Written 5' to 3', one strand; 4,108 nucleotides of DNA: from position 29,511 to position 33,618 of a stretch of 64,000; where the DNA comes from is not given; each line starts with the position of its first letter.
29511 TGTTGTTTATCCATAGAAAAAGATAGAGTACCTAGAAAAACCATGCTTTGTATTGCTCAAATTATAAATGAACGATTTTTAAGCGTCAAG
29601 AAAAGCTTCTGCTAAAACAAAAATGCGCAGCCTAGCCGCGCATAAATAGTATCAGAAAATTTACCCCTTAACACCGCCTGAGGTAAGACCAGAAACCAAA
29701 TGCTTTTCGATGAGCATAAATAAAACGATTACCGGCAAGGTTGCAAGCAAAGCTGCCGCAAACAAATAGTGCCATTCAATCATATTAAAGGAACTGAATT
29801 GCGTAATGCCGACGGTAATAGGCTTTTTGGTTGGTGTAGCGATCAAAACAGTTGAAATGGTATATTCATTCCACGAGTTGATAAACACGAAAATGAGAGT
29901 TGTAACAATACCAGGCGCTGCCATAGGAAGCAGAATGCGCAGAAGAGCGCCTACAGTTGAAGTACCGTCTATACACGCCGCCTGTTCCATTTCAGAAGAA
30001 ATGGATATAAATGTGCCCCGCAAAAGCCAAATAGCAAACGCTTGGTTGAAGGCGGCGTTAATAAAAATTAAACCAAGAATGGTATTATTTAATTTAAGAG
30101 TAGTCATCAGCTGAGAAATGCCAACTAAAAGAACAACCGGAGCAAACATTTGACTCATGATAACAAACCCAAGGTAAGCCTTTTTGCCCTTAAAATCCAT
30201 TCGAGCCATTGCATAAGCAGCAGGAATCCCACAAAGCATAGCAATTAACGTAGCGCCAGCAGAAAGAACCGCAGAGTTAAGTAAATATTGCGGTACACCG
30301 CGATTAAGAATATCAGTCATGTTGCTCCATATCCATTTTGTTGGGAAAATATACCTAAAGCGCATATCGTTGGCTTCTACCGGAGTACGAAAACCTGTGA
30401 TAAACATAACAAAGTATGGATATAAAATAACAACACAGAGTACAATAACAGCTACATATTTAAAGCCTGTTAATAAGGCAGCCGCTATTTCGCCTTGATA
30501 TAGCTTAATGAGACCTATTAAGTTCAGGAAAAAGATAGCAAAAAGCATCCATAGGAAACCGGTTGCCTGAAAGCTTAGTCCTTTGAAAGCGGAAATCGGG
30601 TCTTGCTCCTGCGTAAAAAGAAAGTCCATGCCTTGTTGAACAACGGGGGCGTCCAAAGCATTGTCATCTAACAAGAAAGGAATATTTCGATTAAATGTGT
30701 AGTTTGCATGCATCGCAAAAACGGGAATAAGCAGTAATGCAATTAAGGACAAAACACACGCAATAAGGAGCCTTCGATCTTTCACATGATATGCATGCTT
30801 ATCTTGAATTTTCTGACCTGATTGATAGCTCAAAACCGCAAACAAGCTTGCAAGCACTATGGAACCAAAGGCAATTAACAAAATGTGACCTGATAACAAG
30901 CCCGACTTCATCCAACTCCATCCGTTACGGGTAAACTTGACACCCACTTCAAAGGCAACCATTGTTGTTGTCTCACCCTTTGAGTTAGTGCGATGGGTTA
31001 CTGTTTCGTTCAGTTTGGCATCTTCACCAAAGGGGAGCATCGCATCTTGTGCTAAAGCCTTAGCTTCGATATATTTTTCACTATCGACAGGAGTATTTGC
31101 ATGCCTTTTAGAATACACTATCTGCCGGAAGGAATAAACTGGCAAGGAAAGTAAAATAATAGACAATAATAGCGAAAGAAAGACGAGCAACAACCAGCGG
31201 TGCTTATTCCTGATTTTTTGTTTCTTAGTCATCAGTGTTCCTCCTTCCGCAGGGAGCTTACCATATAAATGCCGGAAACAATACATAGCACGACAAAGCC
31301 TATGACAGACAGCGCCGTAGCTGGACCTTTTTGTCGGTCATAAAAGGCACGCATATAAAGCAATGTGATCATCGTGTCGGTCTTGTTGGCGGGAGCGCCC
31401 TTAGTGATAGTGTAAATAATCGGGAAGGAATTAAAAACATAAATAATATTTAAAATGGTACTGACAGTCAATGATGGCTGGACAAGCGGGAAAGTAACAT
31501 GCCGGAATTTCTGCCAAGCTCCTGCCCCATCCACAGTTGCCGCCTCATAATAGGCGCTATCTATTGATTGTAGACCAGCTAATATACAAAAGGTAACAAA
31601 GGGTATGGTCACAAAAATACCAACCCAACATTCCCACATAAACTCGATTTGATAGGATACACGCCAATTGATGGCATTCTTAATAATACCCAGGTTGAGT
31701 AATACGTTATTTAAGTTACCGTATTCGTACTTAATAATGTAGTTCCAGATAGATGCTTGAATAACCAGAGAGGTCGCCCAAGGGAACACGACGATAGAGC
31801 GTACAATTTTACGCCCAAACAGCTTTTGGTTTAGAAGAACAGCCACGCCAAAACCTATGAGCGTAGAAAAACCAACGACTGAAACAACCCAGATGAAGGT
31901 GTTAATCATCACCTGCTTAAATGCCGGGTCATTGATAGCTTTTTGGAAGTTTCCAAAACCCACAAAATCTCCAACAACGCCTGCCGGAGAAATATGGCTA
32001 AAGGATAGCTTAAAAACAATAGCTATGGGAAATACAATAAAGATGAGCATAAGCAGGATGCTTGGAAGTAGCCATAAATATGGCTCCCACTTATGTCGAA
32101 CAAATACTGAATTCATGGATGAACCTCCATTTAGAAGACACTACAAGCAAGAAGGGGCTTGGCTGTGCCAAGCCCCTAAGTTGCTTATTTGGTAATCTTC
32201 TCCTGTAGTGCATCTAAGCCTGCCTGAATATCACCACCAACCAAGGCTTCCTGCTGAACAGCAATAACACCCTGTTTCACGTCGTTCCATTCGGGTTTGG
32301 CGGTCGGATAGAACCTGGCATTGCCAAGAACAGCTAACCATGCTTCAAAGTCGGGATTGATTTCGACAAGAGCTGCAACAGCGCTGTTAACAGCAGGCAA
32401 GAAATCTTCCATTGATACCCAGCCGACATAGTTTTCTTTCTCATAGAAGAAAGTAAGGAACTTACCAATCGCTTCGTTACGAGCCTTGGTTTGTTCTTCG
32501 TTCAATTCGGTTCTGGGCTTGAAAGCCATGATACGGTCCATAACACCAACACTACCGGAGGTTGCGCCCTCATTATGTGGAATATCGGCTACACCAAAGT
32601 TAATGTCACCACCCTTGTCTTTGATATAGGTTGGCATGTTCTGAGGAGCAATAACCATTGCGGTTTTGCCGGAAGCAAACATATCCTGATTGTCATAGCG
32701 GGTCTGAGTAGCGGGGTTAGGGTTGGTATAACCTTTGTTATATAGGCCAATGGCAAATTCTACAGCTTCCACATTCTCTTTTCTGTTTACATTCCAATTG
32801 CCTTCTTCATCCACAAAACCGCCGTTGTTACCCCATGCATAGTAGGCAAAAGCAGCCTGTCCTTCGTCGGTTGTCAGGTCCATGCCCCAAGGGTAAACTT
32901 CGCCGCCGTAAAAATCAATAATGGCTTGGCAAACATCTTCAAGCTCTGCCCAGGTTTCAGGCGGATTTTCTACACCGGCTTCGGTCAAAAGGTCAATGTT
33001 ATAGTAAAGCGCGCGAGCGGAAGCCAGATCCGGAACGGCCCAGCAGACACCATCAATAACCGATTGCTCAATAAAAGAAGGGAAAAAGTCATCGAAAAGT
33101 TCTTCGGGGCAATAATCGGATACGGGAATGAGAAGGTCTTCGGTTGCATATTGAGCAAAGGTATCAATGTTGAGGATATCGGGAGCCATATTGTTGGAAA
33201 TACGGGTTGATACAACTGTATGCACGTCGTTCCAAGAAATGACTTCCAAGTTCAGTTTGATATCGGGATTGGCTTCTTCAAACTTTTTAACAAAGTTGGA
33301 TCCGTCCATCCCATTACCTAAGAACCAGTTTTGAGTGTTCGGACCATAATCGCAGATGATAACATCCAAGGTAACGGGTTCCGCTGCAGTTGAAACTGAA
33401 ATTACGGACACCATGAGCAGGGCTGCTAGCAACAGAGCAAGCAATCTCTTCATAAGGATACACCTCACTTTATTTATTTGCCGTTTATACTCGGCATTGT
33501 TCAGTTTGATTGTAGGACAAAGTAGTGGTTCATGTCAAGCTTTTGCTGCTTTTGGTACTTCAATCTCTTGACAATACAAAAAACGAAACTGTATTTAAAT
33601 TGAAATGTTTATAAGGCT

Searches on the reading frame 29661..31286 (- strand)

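Call 31: search_protein_families(library=pfam, proteins=[window:29661-31286:-], max_evalue=0.0001)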
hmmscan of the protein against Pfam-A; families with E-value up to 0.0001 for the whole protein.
window:29661-31286:- (541 aa): 1 family
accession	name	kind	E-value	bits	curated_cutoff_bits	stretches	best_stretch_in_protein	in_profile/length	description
PF00528.27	BPD_transp_1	-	1.1e-14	55.1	26.4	1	353-533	1-181/184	Binding-protein-dependent transport system inner membrane component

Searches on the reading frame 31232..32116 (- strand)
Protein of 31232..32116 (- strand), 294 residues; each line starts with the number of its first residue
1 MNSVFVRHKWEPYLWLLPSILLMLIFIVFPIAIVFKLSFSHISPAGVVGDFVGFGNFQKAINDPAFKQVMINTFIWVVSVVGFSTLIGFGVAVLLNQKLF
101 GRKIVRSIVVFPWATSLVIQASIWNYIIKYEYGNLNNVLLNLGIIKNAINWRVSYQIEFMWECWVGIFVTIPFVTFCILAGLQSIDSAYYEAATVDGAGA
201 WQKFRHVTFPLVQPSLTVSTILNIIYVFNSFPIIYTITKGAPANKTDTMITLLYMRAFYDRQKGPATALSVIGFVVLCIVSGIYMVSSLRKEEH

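Call 31: search_protein_families(library=pfam, proteins=[window:31232-32116:-], max_evalue=0.0001)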
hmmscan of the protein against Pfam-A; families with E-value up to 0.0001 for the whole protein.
window:31232-32116:- (294 aa): 1 family
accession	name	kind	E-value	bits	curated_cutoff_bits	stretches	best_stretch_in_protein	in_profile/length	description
PF00528.27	BPD_transp_1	-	4e-18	66.2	26.4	1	85-283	2-173/184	Binding-protein-dependent transport system inner membrane component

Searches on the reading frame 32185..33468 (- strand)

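Call 31: search_protein_families(library=pfam, proteins=[window:32185-33468:-], max_evalue=0.0001)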
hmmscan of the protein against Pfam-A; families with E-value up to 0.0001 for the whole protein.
window:32185-33468:- (427 aa): 2 families
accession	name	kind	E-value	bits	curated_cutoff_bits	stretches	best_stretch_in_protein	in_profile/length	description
PF01547.30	SBP_bac_1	-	5e-33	115.8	26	1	59-346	13-305/307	Bacterial extracellular solute-binding protein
PF13416.11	SBP_bac_8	-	8.4e-28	98.4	27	1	59-367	2-268/279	Bacterial extracellular solute-binding protein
